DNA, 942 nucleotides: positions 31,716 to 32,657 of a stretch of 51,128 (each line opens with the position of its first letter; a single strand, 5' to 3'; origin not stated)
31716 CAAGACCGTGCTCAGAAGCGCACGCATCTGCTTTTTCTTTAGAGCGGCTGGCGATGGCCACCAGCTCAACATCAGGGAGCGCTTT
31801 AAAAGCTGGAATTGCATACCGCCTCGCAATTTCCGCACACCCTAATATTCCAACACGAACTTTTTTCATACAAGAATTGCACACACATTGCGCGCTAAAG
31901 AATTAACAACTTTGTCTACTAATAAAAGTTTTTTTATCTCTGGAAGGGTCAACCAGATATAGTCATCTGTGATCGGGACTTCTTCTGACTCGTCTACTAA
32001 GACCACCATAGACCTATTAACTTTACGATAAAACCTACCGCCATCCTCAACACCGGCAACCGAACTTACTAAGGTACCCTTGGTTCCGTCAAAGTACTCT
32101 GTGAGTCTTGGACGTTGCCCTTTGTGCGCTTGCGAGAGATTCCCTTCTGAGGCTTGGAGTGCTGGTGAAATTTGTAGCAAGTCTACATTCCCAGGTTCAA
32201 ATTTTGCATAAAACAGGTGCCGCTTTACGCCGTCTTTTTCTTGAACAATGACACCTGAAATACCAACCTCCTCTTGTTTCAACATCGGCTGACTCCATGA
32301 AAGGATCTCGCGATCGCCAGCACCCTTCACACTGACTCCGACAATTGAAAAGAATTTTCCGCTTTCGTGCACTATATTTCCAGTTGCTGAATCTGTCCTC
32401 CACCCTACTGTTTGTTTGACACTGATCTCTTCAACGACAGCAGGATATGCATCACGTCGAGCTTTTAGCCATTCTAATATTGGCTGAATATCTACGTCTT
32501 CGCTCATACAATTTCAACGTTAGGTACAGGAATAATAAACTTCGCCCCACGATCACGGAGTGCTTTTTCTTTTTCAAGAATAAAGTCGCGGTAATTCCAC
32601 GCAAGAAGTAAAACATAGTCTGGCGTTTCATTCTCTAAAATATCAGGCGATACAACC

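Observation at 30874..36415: Antibiotic-style dTDP-2,6-dideoxy-3-C-methylhexose (mycarose-like) operon in a surface-glycan locus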

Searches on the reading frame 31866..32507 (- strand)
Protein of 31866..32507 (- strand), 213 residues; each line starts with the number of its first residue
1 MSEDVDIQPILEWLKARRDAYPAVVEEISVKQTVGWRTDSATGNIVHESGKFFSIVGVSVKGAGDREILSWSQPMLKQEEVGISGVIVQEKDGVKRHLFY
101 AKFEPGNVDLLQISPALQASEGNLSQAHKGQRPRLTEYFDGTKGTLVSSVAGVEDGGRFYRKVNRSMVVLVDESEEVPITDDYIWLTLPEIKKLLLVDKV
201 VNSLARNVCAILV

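Call 3: search_protein_families(library=pfam, proteins=[window:31866-32507:-])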
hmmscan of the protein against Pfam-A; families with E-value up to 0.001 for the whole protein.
window:31866-32507:- (213 aa): 1 family
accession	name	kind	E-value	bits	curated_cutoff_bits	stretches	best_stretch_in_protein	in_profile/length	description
PF03559.20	Hexose_dehydrat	-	2e-55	187.8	25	1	9-212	3-203/203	NDP-hexose 2,3-dehydratase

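Call 4: search_protein_families(library=ncbifam, proteins=[window:31866-32507:-])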
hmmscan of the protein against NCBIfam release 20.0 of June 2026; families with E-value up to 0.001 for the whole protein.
window:31866-32507:- (213 aa): 0 families

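Call 11: search_solved_structures(query=window:31866-32507:-, max_evalue=0.01, show_alignments=3)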
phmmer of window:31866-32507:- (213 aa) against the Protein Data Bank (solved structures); distinct sequences matched with E-value up to 0.01: 1.
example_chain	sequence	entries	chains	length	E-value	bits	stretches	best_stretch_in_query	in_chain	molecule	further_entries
4j7g_A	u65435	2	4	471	1.3e-65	224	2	8-211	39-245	EvaA 2,3-dehydratase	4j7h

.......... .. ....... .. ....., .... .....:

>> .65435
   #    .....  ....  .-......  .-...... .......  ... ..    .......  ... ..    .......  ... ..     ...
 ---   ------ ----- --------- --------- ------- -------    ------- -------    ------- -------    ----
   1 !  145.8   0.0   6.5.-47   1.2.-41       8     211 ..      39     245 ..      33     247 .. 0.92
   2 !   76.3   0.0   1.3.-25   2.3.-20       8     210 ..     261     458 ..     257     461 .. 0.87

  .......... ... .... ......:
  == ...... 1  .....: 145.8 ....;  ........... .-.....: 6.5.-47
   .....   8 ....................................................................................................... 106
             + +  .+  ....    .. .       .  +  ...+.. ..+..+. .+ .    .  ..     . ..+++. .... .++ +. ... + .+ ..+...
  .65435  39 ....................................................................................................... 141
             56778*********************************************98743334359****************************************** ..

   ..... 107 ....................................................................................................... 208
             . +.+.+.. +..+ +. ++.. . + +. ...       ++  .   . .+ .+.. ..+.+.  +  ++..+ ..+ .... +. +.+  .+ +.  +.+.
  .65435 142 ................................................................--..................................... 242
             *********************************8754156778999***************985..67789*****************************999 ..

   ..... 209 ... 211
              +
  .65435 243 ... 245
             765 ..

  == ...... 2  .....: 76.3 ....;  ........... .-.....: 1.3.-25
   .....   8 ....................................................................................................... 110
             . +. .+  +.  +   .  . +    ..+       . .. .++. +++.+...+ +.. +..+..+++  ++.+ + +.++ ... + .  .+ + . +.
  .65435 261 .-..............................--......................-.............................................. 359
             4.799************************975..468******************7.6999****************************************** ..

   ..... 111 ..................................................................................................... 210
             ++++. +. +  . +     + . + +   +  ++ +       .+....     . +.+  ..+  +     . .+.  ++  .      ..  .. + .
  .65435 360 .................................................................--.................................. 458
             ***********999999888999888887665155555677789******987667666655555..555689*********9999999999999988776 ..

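Call 16: find_homologous_proteins(query=window:31866-32507:-)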
Query window:31866-32507:- (213 aa): 248 proteins with E <= 0.001 among 453 candidates; the best 120 are listed.
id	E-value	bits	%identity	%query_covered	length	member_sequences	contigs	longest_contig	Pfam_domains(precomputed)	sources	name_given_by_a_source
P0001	9.7e-135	465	100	100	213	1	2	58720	PF03559.21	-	-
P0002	4.7e-116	404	85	100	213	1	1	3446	PF03559.21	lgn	-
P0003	1.8e-114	398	83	100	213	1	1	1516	PF03559.21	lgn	-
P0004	1.6e-113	395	82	100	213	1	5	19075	PF03559.21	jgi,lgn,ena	-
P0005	9.1e-113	393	83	100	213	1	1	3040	PF03559.21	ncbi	-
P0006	2.4e-111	388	82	100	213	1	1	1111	PF03559.21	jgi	jgi:dTDP-4-dehydro-6-deoxy-alpha-D-glucopyranose 2,3-dehydratase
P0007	2.8e-111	388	82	100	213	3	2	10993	PF03559.21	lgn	-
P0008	2.3e-110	385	79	100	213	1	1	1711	PF03559.21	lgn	-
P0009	2.9e-110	385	81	100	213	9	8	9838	PF03559.21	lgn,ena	-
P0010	2.9e-110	385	80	100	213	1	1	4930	PF03559.21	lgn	-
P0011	4.2e-110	384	81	100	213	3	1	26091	PF03559.21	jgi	jgi:oxidase EvaA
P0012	6.0e-110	384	81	100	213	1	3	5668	PF03559.21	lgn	-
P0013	1.4e-109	382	80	100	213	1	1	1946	PF03559.21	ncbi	-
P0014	4.4e-109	381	78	100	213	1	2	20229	PF03559.21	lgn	-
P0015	6.9e-109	380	79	100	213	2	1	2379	PF03559.21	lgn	-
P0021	1.0e-105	370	76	100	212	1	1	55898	PF03559.21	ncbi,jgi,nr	ncbi:hypothetical protein C4556_01900 [Candidatus Parcubacteria bacterium]|nr:MAG: hypothetical prot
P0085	1.5e-100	353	74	100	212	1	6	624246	PF03559.21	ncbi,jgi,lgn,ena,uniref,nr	ncbi:hypothetical protein COU16_00135 [Candidatus Kaiserbacteria bacterium CG10_big_fil_rev_8_21_14_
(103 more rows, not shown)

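Call 23: find_encoding_contigs(protein=P0085, flank=10000, max_places=2)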
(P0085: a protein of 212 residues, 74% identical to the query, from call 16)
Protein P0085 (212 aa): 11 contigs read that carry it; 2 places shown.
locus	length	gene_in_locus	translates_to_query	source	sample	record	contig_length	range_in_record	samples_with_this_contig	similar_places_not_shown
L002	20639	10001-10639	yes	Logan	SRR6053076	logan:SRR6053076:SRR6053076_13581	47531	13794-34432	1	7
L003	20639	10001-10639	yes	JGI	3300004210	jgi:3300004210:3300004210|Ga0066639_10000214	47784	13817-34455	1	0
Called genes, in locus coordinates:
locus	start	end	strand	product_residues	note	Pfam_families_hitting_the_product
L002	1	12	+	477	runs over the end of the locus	PF13579:Glyco_trans_4_4 (weak), PF13439:Glyco_transf_4 (faint), PF00534:Glycos_transf_1, PF13692:Glyco_trans_1_4, PF13524:Glyco_trans_1_2 (weak)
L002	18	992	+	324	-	PF13477:Glyco_trans_4_2 (weak), PF00534:Glycos_transf_1, PF13692:Glyco_trans_1_4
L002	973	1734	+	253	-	PF01522:Polysacc_deac_1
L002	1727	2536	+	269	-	PF00535:Glycos_transf_2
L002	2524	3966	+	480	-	-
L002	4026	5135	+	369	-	PF13439:Glyco_transf_4, PF00534:Glycos_transf_1, PF13692:Glyco_trans_1_4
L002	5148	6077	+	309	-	PF00535:Glycos_transf_2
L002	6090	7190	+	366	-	PF04321:RmlD_sub_bind, PF01073:3Beta_HSD, PF01370:Epimerase, PF02719:Polysacc_synt_2, PF07993:NAD_binding_4, PF16363:GDP_Man_Dehyd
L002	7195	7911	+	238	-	PF00483:NTP_transferase, PF12804:NTP_transf_3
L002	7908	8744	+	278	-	PF01370:Epimerase, PF04321:RmlD_sub_bind, PF01073:3Beta_HSD, PF16363:GDP_Man_Dehyd, PF02719:Polysacc_synt_2 (weak), PF07993:NAD_binding_4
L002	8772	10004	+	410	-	PF08421:Methyltransf_13, PF13489:Methyltransf_23, PF08241:Methyltransf_11 (weak), PF08242:Methyltransf_12, PF08484:Methyltransf_14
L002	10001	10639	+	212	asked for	PF03559:Hexose_dehydrat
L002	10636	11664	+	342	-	PF01408:GFO_IDH_MocA, PF22725:GFO_IDH_MocA_C3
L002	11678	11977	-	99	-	-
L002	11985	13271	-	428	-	PF13231:PMT_2, PF27133:YfdI_N (weak)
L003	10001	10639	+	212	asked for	PF03559:Hexose_dehydrat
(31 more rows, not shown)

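Call 24: find_encoding_contigs(protein=P0021, flank=10000, max_places=2)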
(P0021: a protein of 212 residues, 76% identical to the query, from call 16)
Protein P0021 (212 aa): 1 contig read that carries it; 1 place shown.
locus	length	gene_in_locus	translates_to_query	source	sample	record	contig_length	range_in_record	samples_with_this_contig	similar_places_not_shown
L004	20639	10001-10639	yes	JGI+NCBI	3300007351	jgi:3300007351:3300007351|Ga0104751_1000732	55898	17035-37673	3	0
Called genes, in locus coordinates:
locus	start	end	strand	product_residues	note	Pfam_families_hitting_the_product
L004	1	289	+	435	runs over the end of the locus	PF03446:NAD_binding_2 (weak), PF03721:UDPG_MGDP_dh_N, PF00984:UDPG_MGDP_dh, PF03720:UDPG_MGDP_dh_C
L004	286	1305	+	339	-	PF01370:Epimerase, PF02719:Polysacc_synt_2 (faint), PF04321:RmlD_sub_bind, PF05368:NmrA (weak), PF01073:3Beta_HSD, PF07993:NAD_binding_4 (faint), PF16363:GDP_Man_Dehyd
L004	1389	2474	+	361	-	PF03016:Exostosin_GT47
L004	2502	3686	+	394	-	PF08421:Methyltransf_13, PF13489:Methyltransf_23, PF08241:Methyltransf_11, PF08242:Methyltransf_12, PF08484:Methyltransf_14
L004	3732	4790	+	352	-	PF01073:3Beta_HSD, PF01370:Epimerase, PF02719:Polysacc_synt_2 (faint), PF16363:GDP_Man_Dehyd, PF07993:NAD_binding_4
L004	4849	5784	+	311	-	PF00535:Glycos_transf_2, PF13641:Glyco_tranf_2_3 (weak)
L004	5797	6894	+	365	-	PF01073:3Beta_HSD, PF01370:Epimerase, PF02719:Polysacc_synt_2, PF04321:RmlD_sub_bind, PF16363:GDP_Man_Dehyd, PF07993:NAD_binding_4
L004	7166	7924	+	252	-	PF00483:NTP_transferase, PF12804:NTP_transf_3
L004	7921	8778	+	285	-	PF04321:RmlD_sub_bind, PF01073:3Beta_HSD (weak), PF01370:Epimerase, PF02719:Polysacc_synt_2 (weak), PF16363:GDP_Man_Dehyd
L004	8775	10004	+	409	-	PF08421:Methyltransf_13, PF13489:Methyltransf_23, PF13847:Methyltransf_31 (weak), PF08241:Methyltransf_11, PF08242:Methyltransf_12, PF13649:Methyltransf_25 (weak), PF08484:Methyltransf_14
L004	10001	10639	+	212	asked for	PF03559:Hexose_dehydrat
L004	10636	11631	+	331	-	PF01408:GFO_IDH_MocA, PF22725:GFO_IDH_MocA_C3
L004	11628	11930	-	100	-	-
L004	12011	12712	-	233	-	PF05050:Methyltransf_21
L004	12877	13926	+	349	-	PF13439:Glyco_transf_4 (weak), PF13579:Glyco_trans_4_4 (faint), PF20706:GT4-conflict, PF00534:Glycos_transf_1, PF13692:Glyco_trans_1_4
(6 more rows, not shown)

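Call 25: search_protein_representatives(protein=window:31866-32507:-)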
Query: 213 residues. Proteins with E-value up to 0.001 (for the whole library): 1437; up to 1e-10: 990; up to 1e-30: 392. The best 150 are listed.
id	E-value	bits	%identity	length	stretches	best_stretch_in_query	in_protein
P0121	1.6e-73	263.0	36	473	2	6-209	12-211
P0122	8.9e-73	260.5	56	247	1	4-211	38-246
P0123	5.2e-72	258.0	34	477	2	9-209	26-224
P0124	8.8e-71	254.0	39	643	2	9-210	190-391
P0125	2.6e-70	252.5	36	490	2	6-211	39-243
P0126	8.9e-70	250.7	36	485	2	12-210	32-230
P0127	2.1e-69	249.5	37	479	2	11-212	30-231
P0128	9.4e-69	247.4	37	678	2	9-210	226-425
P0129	2.3e-67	242.9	37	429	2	4-212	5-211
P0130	3.6e-67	242.2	36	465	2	10-209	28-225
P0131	6.5e-67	241.4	34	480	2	6-212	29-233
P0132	6.8e-67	241.3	36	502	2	8-212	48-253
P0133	1.5e-66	240.2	55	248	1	6-208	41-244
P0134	1.6e-66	240.1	37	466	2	11-209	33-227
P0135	2.2e-66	239.7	38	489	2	10-211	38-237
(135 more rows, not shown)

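Call 34: find_related_loci(query=window:31866-32507:-, collection=genome_contigs, flank=8000)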
Query window:31866-32507:- (213 aa) in genome_contigs; peptide patterns used: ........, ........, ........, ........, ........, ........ (x = any residue, [..] = any of these).
152 stretches matched a pattern; 47 encode a relative of the query (tblastn E <= 1e-3); 47 distinct loci.
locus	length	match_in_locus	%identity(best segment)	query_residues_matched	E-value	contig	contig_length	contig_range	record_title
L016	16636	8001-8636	76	1-212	8e-113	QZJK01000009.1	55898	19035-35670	MAG: Candidatus Parcubacteria bacterium isolate SURF_41 Ga0104751_1000732, whole genome shotgun sequence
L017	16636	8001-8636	76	1-212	1e-110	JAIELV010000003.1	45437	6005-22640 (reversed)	MAG: Patescibacteria group bacterium isolate co.spades.CONCOCT.1kb_121 c_000000000068, whole genome shotgun sequence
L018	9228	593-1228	75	1-212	7e-110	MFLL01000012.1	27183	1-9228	MAG: Candidatus Kaiserbacteria bacterium RIFCSPHIGHO2_02_FULL_55_25 rifcsphigho2_02_scaffold_2417, whole genome shotgun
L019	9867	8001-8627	75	4-212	2e-109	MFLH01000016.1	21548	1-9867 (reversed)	MAG: Candidatus Kaiserbacteria bacterium RIFCSPHIGHO2_02_FULL_54_11b rifcsphigho2_02_scaffold_15548, whole genome shotgu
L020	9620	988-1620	74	2-212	1e-108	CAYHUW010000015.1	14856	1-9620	MAG TPA_asm: uncultured Candidatus Saccharibacteria bacterium isolate ERP119705_co17_1001 genome assembly, contig: NODE_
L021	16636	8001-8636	74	1-212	3e-108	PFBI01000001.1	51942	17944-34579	MAG: Candidatus Kaiserbacteria bacterium CG10_big_fil_rev_8_21_14_0_10_47_16 CG10_8_21_14_0.10_scaffold_402_c, whole gen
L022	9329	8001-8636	75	1-212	4e-108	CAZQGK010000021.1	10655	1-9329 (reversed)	MAG TPA_asm: uncultured Candidatus Saccharibacteria bacterium isolate ERP113451_co1_332 genome assembly, contig: NODE_76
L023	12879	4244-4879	73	1-212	2e-107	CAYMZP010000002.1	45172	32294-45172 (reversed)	MAG TPA_asm: uncultured Candidatus Saccharibacteria bacterium isolate SRP329715_co2_49 genome assembly, contig: NODE_169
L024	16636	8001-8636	72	1-212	4e-107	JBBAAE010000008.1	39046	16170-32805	MAG: Candidatus Paceibacterota bacterium isolate SO_2017_GW3_33 scaffold_724_c1_OW296A_2017, whole genome shotgun sequen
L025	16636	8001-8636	73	1-212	1e-106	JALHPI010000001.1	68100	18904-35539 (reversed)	MAG: Candidatus Paceibacterota bacterium isolate bin.228 c_000000002269, whole genome shotgun sequence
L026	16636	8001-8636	70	1-212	1e-102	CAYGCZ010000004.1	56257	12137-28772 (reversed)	MAG TPA_asm: uncultured Candidatus Saccharibacteria bacterium isolate ERP113451_co3_421 genome assembly, contig: NODE_24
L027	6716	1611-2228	75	5-210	3e-102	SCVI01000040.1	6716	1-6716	MAG: Patescibacteria group bacterium isolate GW715_bin.47 GW715_bin.47-71976, whole genome shotgun sequence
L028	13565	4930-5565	68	1-212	9e-101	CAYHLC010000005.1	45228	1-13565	MAG TPA_asm: uncultured Candidatus Saccharibacteria bacterium isolate ERP119705_co13_82 genome assembly, contig: NODE_91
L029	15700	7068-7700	64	3-212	2e-92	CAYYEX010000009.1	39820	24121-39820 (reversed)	MAG TPA_asm: uncultured Candidatus Saccharibacteria bacterium isolate ERP113451_co1_280 genome assembly, contig: NODE_10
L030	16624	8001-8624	66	6-212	6e-91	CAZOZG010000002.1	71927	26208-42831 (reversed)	MAG TPA_asm: uncultured Candidatus Saccharibacteria bacterium isolate SRP273308_co1_18 genome assembly, contig: NODE_396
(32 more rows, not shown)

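Call 72: predict_structure(alignment_id=A1)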
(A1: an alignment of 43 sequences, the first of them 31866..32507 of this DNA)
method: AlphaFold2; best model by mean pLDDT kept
length: 213 residues; sequences in the alignment: 43
mean_pLDDT: 93.0   pTM: 0.87
mean pLDDT of the five models: 93.0, 92.6, 92.5, 91.8, 89.5
residues with pLDDT >= 90: 178; 70-90: 30; 50-70: 4; < 50: 1
segments of 3 or more residues with pLDDT < 50: none
pLDDT, mean of each block of 10 residues (from residue 1): 82 98 94 95 94 93 92 93 97 97 94 96 82 92 95 83 95 96 97 97 94 87
secondary structure, 60 per line:
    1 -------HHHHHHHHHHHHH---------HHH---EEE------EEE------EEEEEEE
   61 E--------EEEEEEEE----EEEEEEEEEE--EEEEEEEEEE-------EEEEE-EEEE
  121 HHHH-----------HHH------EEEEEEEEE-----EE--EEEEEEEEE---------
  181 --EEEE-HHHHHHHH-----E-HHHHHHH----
elements in order: H8-20 E36-38 E45-47 E54-61 E70-77 E82-91 E94-103 E111-115 E117-120 H121-124 E145-153 E163-171 E183-186 H188-195 H203-209

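Call 74: fold_search(model_id=the predicted structure, library=pdb)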
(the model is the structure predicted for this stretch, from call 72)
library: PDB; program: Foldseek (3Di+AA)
matches with E <= 10: 837; with E <= 0.001: 40
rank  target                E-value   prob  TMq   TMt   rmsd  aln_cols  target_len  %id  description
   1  4j7h_A                2.4e-18  1.00  0.84  0.41   2.2       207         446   37  Crystal structure of EvaA, a 2,3-dehydratase in complex with dTDP-benzene and dTDP-rhamnose (released 2013-05-22)
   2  4j7g_A                1.8e-17  1.00  0.84  0.41   2.3       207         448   37  Crystal structure of EvaA, a 2,3-dehydratase in complex with dTDP-fucose and dTDP-rhamnose (released 2013-05-22)
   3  4j7h_B                3.5e-17  1.00  0.84  0.41   2.4       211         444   37  Crystal structure of EvaA, a 2,3-dehydratase in complex with dTDP-benzene and dTDP-rhamnose (released 2013-05-22)
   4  4j7g_B                7.3e-17  1.00  0.84  0.41   2.1       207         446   37  Crystal structure of EvaA, a 2,3-dehydratase in complex with dTDP-fucose and dTDP-rhamnose (released 2013-05-22)
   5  6gru_D                1.0e-05  1.00  0.52  0.58   5.5       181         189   14  Crystal structure of human NUDT5 (released 2018-06-27)
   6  2dsb_A                1.1e-05  1.00  0.51  0.53   5.1       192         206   14  Crystal structure of human ADP-ribose pyrophosphatase NUDT5 (released 2006-11-14)
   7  5nwh_A                1.6e-05  1.00  0.53  0.57   5.0       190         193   13  Potent inhibitors of NUDT5 silence hormone signaling in breast cancer (released 2018-04-04)
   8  8ptt_A                2.3e-05  1.00  0.51  0.54   5.7       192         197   12  Human NUDT5 in complex with MRK-952 (released 2024-07-24)
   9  6gru_C                3.4e-05  1.00  0.53  0.58   5.0       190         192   13  Crystal structure of human NUDT5 (released 2018-06-27)
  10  5qj4_D                3.6e-05  1.00  0.50  0.56   5.8       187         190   12  PanDDA analysis group deposition of models with modelled events (e.g. bound ligands) -- Crystal Structure of NUDT5 in  (released 2018-12-19)
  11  8rdz_A                3.8e-05  1.00  0.52  0.58   5.2       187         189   12  Crystal Structure of Human ADP-ribose Pyrophosphatase NUDT5 In complex with Ibrutinib (released 2024-05-01)
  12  3aca_A                4.3e-05  1.00  0.51  0.54   5.5       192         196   14  Crystal structure of human NUDT5 complexed with 8-oxo-dADP and manganese (released 2011-01-12)
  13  8rdz_C                4.6e-05  1.00  0.52  0.56   4.9       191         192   14  Crystal Structure of Human ADP-ribose Pyrophosphatase NUDT5 In complex with Ibrutinib (released 2024-05-01)
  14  8ptt_C                5.2e-05  1.00  0.52  0.56   5.7       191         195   13  Human NUDT5 in complex with MRK-952 (released 2024-07-24)
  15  9g6y_A                7.5e-05  1.00  0.51  0.56   5.2       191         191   14  Crystal structure of NUDT5 bound to dNUDT5 (released 2026-02-04)
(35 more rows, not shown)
